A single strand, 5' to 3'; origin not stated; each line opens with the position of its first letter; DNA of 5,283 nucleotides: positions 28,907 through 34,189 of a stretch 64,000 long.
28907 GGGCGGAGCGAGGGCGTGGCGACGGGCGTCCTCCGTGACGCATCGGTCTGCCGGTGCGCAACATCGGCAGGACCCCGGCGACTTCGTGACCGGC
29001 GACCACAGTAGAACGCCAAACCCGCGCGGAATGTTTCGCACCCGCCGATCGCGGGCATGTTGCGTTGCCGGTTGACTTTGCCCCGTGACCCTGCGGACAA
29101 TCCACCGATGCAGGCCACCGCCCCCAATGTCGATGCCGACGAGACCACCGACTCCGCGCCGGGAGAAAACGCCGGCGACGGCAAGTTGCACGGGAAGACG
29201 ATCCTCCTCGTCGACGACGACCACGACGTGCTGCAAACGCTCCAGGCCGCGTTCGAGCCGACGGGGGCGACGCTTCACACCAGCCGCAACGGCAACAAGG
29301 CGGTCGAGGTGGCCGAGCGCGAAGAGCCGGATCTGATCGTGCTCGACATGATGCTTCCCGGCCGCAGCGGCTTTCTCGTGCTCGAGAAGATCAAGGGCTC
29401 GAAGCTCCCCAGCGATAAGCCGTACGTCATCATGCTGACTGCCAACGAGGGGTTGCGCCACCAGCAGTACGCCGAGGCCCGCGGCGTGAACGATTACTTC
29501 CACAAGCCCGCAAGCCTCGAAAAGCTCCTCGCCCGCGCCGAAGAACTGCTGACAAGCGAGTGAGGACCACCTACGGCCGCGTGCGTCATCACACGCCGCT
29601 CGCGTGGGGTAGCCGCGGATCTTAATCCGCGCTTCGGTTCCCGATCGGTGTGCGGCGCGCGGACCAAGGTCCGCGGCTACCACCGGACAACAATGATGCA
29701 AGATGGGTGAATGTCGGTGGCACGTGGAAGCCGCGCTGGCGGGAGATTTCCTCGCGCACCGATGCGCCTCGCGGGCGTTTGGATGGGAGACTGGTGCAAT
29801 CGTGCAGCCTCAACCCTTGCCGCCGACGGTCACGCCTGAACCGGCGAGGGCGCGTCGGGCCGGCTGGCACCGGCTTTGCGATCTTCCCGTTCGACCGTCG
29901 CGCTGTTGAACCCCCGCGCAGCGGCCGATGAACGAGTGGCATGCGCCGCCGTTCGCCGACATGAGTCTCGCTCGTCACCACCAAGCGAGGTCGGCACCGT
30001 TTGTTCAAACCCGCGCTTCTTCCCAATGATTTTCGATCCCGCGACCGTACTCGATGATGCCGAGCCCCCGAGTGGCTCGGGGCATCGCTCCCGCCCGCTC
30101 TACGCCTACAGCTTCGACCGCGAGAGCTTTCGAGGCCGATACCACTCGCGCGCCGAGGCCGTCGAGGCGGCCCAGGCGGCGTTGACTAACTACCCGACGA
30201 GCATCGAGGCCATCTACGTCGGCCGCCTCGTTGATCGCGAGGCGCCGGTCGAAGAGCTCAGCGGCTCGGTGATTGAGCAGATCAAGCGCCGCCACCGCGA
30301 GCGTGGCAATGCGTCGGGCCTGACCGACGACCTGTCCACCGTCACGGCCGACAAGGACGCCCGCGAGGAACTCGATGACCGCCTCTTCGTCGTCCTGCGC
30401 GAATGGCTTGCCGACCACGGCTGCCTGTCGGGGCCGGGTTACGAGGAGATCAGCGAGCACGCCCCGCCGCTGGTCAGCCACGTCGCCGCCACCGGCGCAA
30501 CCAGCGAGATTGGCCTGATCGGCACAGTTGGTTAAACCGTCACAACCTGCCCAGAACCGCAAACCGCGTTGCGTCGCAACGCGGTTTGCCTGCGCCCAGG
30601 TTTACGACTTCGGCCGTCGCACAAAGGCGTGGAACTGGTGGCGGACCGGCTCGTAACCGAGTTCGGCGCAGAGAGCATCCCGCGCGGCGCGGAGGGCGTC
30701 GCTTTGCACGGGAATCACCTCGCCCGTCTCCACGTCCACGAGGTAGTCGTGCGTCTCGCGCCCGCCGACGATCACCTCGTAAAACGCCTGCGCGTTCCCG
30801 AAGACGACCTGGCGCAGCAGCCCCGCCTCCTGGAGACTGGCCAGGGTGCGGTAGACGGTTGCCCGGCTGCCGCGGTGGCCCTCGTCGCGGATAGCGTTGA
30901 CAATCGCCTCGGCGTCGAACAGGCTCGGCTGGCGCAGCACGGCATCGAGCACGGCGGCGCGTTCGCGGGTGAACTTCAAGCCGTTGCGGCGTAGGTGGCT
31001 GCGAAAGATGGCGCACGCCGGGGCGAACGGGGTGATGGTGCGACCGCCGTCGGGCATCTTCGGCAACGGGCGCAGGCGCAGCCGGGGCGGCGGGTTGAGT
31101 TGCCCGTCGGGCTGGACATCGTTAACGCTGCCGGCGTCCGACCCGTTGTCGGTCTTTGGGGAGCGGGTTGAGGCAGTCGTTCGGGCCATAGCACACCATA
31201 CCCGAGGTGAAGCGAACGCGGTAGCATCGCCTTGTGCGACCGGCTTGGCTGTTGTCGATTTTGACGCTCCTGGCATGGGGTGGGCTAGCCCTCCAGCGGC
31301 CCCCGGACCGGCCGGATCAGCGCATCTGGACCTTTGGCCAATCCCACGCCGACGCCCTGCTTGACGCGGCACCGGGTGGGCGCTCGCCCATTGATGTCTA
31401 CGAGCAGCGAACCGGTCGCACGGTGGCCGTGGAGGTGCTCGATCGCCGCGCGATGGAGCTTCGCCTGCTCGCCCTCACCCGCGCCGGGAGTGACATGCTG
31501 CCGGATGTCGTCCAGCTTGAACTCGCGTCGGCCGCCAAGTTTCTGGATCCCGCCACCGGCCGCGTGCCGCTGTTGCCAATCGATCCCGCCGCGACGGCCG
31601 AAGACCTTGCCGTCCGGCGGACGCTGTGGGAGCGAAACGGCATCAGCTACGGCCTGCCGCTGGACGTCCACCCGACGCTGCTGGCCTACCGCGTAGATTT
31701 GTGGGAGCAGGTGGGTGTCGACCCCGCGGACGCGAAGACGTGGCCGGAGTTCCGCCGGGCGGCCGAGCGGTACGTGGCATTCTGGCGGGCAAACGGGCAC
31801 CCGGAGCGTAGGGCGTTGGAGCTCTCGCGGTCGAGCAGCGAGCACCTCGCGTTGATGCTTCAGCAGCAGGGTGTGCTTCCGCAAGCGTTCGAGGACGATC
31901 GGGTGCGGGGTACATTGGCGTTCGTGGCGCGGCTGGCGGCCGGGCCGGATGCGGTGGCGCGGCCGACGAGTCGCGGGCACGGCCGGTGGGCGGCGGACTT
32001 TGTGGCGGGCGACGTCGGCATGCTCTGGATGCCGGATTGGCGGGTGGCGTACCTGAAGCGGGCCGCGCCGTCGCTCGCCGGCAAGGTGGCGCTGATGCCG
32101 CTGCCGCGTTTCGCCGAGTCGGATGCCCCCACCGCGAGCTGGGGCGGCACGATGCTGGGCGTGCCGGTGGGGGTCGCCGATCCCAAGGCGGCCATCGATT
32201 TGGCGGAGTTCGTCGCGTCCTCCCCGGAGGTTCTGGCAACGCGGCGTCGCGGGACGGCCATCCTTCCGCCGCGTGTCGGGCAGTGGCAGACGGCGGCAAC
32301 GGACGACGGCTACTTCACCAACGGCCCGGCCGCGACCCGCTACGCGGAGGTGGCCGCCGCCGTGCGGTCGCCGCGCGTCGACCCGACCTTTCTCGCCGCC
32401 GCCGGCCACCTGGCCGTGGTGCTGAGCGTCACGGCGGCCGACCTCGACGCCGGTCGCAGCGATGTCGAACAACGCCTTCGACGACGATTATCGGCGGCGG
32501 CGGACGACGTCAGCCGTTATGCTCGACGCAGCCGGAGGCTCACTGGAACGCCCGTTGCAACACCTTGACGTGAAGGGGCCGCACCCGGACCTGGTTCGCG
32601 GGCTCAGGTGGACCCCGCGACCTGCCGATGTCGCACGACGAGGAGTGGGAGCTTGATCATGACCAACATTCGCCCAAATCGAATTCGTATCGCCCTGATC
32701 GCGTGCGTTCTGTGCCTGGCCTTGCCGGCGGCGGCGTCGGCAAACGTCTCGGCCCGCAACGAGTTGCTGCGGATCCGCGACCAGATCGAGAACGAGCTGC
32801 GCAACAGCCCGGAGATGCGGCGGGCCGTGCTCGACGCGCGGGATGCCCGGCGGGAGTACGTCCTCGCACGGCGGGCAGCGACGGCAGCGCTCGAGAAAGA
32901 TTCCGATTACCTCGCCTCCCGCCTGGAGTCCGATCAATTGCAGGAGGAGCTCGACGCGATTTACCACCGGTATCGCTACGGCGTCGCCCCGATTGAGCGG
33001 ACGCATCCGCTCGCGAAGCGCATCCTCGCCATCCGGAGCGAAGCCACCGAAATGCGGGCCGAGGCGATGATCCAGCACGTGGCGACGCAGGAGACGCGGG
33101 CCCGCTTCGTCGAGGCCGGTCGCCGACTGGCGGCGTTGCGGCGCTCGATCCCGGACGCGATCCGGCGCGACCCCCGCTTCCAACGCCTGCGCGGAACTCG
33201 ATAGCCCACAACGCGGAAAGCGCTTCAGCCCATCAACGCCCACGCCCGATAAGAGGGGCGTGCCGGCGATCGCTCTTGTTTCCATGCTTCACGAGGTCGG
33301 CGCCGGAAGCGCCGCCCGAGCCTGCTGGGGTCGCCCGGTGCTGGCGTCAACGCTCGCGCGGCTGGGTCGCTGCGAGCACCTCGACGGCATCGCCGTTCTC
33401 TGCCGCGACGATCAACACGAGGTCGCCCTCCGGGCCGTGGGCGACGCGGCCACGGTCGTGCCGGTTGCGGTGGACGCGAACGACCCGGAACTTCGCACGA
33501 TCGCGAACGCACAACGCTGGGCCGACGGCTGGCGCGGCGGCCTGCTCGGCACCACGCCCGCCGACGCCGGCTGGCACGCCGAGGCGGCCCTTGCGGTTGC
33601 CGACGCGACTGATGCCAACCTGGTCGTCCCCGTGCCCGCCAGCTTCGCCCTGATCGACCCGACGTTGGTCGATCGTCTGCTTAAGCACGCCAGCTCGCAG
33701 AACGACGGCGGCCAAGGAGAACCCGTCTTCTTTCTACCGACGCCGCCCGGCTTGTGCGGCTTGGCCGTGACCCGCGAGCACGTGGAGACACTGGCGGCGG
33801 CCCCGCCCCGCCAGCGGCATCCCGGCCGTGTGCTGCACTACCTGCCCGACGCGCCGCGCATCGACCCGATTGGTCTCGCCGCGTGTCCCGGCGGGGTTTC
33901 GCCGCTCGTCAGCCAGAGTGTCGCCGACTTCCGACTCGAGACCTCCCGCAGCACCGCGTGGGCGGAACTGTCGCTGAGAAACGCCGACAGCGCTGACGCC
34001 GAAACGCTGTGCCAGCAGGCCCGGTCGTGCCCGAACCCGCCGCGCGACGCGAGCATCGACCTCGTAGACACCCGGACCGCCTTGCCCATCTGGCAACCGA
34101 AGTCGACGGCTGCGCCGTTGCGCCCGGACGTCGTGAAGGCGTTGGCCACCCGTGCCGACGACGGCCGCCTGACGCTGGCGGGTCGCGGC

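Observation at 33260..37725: Sialic-acid-type (CMP-nonulosonate) operon led by an unusual cytidylyltransferase-like/radical-SAM-like fusion gene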

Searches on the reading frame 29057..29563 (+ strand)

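Call 10: search_protein_families(library=pfam, proteins=[window:29057-29563:+], max_evalue=0.01)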
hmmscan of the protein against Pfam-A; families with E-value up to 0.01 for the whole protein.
window:29057-29563:+ (168 aa): 1 family
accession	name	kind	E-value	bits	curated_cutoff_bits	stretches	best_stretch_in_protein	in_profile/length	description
PF00072.30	Response_reg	-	4.1e-22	78.9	30.2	1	49-161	1-110/111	Response regulator receiver domain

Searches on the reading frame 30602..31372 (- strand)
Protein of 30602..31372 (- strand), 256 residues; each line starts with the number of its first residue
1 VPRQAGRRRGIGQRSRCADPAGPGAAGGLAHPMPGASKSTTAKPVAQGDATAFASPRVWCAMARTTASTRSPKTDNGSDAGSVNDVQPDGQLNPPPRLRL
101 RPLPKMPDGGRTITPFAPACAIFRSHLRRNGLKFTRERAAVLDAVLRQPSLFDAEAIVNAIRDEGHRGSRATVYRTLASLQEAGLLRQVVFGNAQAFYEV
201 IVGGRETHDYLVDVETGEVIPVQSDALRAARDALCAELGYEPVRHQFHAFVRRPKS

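Call 10: search_protein_families(library=pfam, proteins=[window:30602-31372:-], max_evalue=0.01)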
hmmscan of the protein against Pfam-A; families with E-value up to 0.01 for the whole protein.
window:30602-31372:- (256 aa): 3 families
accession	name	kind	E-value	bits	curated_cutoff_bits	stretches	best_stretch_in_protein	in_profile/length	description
PF01475.25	FUR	-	2.2e-20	73.5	23.1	1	130-247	2-118/121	Ferric uptake regulator family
PF09339.16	HTH_IclR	-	0.0034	17.6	22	1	169-188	31-50/52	IclR helix-turn-helix domain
PF12840.13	HTH_20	-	0.0039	17.6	27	1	138-189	6-51/51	Helix-turn-helix domain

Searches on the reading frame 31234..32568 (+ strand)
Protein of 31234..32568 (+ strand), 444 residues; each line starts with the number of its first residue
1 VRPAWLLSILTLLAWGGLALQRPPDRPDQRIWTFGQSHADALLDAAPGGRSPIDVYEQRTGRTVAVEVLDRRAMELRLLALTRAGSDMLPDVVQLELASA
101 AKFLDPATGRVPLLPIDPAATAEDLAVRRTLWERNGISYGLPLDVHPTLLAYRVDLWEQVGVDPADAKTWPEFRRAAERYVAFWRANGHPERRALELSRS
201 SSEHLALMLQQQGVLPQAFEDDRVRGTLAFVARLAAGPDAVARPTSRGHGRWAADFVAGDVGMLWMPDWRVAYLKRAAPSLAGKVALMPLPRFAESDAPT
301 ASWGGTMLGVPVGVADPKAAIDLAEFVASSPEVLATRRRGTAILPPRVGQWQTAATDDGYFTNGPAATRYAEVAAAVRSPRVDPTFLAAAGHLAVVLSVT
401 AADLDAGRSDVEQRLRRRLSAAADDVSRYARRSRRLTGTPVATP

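Call 10: search_protein_families(library=pfam, proteins=[window:31234-32568:+], max_evalue=0.01)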
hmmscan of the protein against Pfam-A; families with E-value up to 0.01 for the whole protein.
window:31234-32568:+ (444 aa): 2 families
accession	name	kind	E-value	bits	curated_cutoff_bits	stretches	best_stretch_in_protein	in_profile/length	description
PF13416.11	SBP_bac_8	-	5.9e-19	69.4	27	1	54-347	4-262/279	Bacterial extracellular solute-binding protein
PF01547.30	SBP_bac_1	-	2e-15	58.1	26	2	56-179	17-140/307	Bacterial extracellular solute-binding protein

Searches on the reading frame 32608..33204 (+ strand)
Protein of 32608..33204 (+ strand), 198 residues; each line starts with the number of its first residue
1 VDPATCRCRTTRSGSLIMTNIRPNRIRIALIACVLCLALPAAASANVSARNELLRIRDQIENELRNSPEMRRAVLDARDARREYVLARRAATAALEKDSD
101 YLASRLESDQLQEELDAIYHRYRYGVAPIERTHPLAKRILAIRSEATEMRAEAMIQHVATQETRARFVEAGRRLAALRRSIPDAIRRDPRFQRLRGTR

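Call 10: search_protein_families(library=pfam, proteins=[window:32608-33204:+], max_evalue=0.01)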
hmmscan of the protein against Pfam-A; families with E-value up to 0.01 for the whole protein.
window:32608-33204:+ (198 aa): 0 families

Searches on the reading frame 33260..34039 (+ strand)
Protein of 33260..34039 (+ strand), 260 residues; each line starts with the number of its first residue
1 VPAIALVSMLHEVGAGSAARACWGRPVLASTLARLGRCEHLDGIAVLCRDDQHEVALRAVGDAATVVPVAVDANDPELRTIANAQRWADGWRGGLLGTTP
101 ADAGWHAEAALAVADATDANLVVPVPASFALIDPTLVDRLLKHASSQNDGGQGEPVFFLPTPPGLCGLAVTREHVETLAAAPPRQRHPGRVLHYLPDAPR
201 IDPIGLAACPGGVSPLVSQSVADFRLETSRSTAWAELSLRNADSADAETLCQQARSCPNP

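Call 39: search_protein_families(library=pfam, proteins=[window:33260-34039:+], max_evalue=1)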
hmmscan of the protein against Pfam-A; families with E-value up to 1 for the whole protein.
window:33260-34039:+ (260 aa): 0 families

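Call 61: search_solved_structures(query=window:33260-34039:+, max_evalue=10, show_alignments=3)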
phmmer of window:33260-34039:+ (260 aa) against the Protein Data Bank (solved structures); distinct sequences matched with E-value up to 10: 0.

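Call 65: search_solved_structures(query=A4, max_evalue=10, show_alignments=3)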
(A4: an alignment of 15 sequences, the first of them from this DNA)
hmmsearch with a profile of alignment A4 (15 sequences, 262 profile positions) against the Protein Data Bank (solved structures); distinct sequences matched with E-value up to 10: 14.
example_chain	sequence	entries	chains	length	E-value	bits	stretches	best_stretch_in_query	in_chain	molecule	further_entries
6oew_A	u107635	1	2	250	0.0027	20.3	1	7-75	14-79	Cytidylyltransferase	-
1gq9_A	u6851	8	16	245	0.0044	19.6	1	4-62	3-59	3-DEOXY-MANNO-OCTULOSONATE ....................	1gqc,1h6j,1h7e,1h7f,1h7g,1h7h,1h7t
5ddt_A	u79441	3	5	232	0.04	16.4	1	17-74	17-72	2-C-methyl-D-erythritol 4-phosphate cytidylyltransferase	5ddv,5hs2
4kt7_A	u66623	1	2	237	0.043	16.3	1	26-61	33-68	2-C-methyl-D-erythritol 4-phosphate cytidylyltransferase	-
5o5c_A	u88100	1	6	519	0.15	14.6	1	190-256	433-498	Putative decarboxylase involved in desferrioxamine biosynthesis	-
1eyr_A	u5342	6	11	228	0.23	13.9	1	3-54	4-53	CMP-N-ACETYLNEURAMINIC ACID SYNTHETASE | N-acylneuraminate cytidylyltransferase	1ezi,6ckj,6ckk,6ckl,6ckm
3okr_A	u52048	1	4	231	0.28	13.7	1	3-63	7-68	2-C-methyl-D-erythritol 4-phosphate cytidylyltransferase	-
3q7u_A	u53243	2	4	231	0.28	13.7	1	3-63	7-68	2-C-methyl-D-erythritol 4-phosphate cytidyltransferase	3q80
2xwn_A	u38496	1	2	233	0.28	13.6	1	3-63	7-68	2-C-METHYL-D-ERYTHRITOL 4-PHOSPHATE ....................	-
2xzo_A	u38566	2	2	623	0.56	12.7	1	160-259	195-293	REGULATOR OF NONSENSE TRANSCRIPTS 1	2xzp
2gjk_A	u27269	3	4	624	0.56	12.7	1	160-259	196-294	Regulator of nonsense transcripts 1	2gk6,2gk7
6ej5_A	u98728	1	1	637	0.58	12.6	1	160-259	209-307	Regulator of nonsense transcripts 1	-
2wjv_A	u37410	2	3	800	0.74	12.3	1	160-259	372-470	REGULATOR OF NONSENSE TRANSCRIPTS 1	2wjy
9qwn_A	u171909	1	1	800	0.74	12.3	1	160-259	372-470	Isoform 2 of Regulator of nonsense transcripts 1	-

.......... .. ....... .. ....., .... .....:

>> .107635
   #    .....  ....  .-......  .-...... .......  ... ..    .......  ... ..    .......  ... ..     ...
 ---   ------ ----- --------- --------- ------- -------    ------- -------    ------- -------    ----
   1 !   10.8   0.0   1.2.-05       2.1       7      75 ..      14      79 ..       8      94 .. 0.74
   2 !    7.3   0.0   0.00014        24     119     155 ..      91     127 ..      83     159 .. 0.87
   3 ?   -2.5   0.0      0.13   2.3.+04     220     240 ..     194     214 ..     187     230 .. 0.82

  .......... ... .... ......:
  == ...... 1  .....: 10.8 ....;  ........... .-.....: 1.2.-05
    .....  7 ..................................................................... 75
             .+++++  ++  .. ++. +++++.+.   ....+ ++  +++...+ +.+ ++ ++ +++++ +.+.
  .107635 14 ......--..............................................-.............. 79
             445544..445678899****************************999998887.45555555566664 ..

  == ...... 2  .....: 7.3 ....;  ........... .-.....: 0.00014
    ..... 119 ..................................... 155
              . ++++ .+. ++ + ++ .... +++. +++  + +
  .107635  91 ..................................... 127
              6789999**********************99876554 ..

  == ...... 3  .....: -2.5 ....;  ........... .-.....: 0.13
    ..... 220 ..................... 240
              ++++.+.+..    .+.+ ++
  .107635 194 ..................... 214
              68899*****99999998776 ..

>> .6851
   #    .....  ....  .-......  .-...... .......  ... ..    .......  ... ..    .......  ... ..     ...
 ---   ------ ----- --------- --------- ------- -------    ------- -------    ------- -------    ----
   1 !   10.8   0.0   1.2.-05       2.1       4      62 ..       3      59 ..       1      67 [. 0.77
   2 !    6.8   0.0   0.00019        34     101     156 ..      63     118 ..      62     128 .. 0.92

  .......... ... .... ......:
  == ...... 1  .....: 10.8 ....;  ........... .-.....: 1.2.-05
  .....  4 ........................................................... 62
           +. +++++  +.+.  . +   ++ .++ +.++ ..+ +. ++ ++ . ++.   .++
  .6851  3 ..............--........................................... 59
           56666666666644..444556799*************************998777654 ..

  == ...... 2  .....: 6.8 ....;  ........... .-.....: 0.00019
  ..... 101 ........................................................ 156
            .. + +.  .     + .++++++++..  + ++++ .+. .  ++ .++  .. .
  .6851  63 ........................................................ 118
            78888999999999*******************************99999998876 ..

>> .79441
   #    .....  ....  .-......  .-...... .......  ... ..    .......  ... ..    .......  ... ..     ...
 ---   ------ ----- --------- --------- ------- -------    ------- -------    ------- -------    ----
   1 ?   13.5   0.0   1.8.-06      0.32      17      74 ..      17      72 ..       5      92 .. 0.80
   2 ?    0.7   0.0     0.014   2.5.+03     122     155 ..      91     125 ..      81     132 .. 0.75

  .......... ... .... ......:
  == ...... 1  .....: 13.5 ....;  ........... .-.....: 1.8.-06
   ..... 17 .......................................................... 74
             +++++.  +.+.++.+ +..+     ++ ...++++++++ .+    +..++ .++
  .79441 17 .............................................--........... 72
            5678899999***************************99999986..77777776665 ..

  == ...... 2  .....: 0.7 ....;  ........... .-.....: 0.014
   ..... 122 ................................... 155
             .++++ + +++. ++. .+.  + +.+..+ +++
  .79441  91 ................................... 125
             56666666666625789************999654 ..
